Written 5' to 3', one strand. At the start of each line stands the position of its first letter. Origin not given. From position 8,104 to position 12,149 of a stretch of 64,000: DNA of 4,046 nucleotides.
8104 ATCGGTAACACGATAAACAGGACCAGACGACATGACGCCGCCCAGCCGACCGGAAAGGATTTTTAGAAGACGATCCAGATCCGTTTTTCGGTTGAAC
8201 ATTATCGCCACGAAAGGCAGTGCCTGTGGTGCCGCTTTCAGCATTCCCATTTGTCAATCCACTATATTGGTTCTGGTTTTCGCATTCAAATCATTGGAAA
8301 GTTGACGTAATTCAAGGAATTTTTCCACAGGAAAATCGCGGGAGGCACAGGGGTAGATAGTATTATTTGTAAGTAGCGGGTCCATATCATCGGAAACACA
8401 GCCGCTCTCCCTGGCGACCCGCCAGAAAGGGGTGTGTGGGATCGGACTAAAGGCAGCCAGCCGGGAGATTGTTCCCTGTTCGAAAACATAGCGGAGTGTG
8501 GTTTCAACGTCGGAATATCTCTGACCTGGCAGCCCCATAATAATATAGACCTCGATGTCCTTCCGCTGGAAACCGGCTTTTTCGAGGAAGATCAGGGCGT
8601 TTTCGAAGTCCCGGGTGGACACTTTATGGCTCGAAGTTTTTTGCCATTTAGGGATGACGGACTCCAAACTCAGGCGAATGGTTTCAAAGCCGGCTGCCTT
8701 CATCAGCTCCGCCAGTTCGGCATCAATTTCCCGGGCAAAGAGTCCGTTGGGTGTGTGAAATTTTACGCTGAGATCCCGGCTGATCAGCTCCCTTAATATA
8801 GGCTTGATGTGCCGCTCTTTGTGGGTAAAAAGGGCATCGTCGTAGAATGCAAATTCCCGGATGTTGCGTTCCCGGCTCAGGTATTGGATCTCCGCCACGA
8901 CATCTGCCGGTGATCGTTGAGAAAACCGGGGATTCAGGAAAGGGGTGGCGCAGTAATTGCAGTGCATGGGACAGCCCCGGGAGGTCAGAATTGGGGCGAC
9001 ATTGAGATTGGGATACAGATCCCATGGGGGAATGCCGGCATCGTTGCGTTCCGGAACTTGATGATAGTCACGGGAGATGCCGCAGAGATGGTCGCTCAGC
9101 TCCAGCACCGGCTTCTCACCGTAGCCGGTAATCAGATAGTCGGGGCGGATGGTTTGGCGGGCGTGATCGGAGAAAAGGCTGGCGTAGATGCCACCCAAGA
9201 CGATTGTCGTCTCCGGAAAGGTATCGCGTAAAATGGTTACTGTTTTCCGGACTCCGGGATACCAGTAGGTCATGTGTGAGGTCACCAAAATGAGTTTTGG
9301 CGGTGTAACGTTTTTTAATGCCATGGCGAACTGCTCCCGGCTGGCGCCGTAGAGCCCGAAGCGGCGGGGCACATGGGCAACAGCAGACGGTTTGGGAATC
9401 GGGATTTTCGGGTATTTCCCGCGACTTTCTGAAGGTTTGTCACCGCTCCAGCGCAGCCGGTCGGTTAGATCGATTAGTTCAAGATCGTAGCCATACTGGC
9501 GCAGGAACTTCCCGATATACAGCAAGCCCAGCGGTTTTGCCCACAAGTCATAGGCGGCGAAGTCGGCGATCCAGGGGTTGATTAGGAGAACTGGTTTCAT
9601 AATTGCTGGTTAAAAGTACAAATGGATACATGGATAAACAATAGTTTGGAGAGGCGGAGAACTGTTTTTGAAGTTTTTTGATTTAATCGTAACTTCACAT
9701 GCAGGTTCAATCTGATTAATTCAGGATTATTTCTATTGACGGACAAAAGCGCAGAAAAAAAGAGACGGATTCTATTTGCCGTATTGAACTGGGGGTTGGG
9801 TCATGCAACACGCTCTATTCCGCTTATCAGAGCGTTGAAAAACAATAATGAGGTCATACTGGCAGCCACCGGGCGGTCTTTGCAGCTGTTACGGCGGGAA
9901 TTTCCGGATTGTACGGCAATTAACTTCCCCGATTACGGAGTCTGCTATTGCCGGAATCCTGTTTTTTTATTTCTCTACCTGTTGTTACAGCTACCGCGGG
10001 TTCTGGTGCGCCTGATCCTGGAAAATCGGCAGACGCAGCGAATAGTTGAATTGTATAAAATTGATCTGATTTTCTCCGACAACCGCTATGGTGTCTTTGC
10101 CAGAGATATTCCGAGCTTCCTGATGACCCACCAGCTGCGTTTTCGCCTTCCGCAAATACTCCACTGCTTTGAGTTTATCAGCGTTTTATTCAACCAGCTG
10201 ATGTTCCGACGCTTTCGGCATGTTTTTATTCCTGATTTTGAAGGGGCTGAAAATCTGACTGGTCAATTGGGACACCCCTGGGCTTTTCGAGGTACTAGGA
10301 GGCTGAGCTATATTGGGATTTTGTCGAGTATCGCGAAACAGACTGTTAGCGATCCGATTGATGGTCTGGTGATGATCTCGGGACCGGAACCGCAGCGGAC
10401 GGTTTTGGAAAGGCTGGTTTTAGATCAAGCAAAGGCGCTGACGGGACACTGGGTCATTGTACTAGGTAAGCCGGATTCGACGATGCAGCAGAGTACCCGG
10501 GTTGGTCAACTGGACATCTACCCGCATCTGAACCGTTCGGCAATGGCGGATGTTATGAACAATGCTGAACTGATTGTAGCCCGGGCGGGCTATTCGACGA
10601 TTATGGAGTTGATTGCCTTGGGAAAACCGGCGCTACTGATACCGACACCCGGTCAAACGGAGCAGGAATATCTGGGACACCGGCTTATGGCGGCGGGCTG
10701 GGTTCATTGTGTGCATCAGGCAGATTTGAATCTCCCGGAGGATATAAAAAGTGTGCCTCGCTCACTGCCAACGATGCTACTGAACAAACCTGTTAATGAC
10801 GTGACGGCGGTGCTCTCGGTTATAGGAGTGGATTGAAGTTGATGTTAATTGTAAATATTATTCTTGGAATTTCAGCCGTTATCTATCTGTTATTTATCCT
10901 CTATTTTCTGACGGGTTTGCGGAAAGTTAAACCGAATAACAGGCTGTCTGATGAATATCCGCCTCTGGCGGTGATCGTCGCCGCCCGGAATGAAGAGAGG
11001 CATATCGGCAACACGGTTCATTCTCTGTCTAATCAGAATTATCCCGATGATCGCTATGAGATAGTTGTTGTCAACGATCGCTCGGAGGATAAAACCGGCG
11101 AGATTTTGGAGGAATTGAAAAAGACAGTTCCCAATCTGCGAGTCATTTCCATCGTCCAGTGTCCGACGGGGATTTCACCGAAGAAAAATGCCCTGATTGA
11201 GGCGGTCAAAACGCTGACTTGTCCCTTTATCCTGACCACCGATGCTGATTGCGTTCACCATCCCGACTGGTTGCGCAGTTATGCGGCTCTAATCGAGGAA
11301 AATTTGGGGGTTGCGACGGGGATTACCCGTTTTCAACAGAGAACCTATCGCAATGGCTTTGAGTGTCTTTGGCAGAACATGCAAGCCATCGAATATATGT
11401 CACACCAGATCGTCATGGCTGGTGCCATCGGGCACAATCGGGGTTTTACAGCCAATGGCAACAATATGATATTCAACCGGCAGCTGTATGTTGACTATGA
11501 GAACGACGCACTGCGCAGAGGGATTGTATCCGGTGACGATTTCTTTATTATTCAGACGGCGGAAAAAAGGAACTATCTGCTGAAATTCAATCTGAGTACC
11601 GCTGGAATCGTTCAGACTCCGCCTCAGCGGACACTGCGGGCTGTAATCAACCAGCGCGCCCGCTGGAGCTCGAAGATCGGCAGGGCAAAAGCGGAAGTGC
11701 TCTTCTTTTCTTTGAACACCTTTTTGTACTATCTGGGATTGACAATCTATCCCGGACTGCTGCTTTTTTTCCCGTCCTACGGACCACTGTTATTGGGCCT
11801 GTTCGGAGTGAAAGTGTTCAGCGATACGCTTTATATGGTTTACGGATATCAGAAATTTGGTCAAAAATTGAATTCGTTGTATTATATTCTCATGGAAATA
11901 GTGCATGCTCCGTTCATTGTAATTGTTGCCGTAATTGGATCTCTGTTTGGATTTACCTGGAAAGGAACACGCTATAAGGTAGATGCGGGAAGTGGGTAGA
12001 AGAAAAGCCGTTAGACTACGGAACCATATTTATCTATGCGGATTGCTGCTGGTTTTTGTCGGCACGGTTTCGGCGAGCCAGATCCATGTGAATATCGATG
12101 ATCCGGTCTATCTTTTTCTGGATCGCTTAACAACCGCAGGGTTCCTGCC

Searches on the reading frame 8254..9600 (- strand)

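Call 8: search_protein_families(library=ncbifam, proteins=[window:8254-9600:-])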
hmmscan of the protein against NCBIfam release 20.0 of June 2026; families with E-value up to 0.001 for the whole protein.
window:8254-9600:- (448 aa): 18 families
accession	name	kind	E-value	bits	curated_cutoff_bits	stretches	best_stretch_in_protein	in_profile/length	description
TIGR02026.1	BchE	equivalog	6e-25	88.1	481.35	2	197-404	189-395/497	magnesium-protoporphyrin IX monomethyl ester anaerobic oxidative cyclase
NF038361.1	rSAM_Sden_1168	equivalog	6e-24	84.5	575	1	179-375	258-450/560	Sden_1168 family B12-binding radical SAM P-methyltransferase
TIGR04072.2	rSAM_ladder_B12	equivalog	3.5e-22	78.6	360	1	105-406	74-382/443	lipid biosynthesis B12-binding/radical SAM protein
TIGR04479.1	bcpD_PhpK_rSAM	subfamily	2.7e-21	75.5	600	1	201-374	241-408/504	PhpK family radical SAM P-methyltransferase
TIGR04013.1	B12_SAM_MJ_1487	hypoth_equivalog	3.1e-15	55.9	251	1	96-245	36-198/382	TIGR04013 family B12-binding domain/radical SAM domain-containing protein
TIGR03471.1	HpnJ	equivalog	2.3e-14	53.1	577.6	1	204-409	200-400/472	hopanoid biosynthesis associated radical SAM protein HpnJ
TIGR04190.1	B12_SAM_Ta0216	equivalog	3.4e-14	52.3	500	1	191-374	209-393/554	TIGR04190 family B12-binding domain/radical SAM domain protein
TIGR04385.1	B12_rSAM_cofa1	equivalog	1.5e-13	50.8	450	1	204-316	198-308/438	B12 lower ligand biosynthesis radical SAM protein BzaD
NF050148.1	rSAM_ApyD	equivalog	1.7e-10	39.9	750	1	190-390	184-387/645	RiPP biosynthesis radical SAM protein ApyD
TIGR04295.1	B12_rSAM_oligo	hypoth_equivalog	1.4e-08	33.9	400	1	200-337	199-328/422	TIGR04295 family B12-binding domain-containing radical SAM protein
NF045585.1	rSAM_slr0320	equivalog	7.2e-08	31.4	775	1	204-371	238-405/511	photosystem II high light acclimation radical SAM protein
TIGR04367.1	HpnR_B12_rSAM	equivalog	7.3e-08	31.4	650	1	202-395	187-372/490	hopanoid C-3 methylase HpnR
TIGR04428.1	B12_rSAM_trp_MT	equivalog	1.4e-07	30.3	500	1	201-374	216-397/558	tryptophan 2-C-methyltransferase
TIGR03975.1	rSAM_ocin_1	subfamily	2.5e-07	29.6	281.85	1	203-313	263-371/606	RiPP maturation radical SAM C-methyltransferase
NF040542.1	rSAM_RCCLKC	equivalog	2e-06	27.2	450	1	177-372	148-347/423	arsinothricin biosynthesis radical SAM protein ArsL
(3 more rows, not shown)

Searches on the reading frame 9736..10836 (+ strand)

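Call 9: search_protein_families(library=ncbifam, proteins=[window:9736-10836:+], max_evalue=1e-10)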
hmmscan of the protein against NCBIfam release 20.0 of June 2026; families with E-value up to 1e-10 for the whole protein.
window:9736-10836:+ (366 aa): 2 families
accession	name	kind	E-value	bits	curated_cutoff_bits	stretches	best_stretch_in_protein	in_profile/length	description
TIGR00661.1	MJ1255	subfamily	7e-18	64.9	195.9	0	257-330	229-301/321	MJ1255/VC2487 family glycosyltransferase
TIGR01133.1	murG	equivalog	5.8e-13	48.6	250.25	1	223-336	197-315/353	undecaprenyldiphospho-muramoylpentapeptide beta-N-acetylglucosaminyltransferase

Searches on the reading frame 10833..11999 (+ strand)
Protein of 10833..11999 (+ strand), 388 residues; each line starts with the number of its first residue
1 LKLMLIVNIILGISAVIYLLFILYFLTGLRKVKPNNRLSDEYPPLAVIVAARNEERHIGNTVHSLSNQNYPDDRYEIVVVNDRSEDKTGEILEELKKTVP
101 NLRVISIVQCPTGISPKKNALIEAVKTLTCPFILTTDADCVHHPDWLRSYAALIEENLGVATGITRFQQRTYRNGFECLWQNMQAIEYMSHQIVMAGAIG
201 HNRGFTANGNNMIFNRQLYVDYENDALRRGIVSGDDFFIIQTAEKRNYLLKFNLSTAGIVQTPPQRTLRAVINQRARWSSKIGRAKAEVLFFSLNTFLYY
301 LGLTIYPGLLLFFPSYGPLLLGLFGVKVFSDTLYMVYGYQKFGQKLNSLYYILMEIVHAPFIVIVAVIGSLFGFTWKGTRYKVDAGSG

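Call 9: search_protein_families(library=ncbifam, proteins=[window:10833-11999:+], max_evalue=1e-10)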
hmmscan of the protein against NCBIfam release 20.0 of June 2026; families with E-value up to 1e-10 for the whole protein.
window:10833-11999:+ (388 aa): 6 families
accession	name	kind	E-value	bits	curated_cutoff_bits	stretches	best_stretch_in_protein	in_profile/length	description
TIGR03469.1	HpnB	hypoth_equivalog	9.1e-20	71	379.25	1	33-155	33-161/386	hopene-associated glycosyltransferase HpnB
TIGR03937.1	PgaC_IcaA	equivalog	7.2e-18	64.7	422.3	1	21-279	20-267/407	poly-beta-1,6-N-acetyl-D-glucosamine synthase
TIGR03472.1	HpnI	equivalog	2.1e-12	46.6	310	1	5-385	5-366/373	bacteriohopanetetrol glucosamine biosynthesis glycosyltransferase HpnI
NF041875.1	EPS_EpsD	equivalog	2.5e-12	46.8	370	1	45-219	1-167/325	exopolysaccharide biosynthesis glycosyltransferase EpsD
TIGR03965.1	mycofact_glyco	equivalog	3e-12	46.2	280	1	30-156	61-181/467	mycofactocin biosynthesis glycosyltransferase MftF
TIGR03111.1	glyc2_xrt_Gpos1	hypoth_equivalog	3.3e-12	45.9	363.95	1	5-278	14-282/439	TIGR03111 family XrtG-associated glycosyltransferase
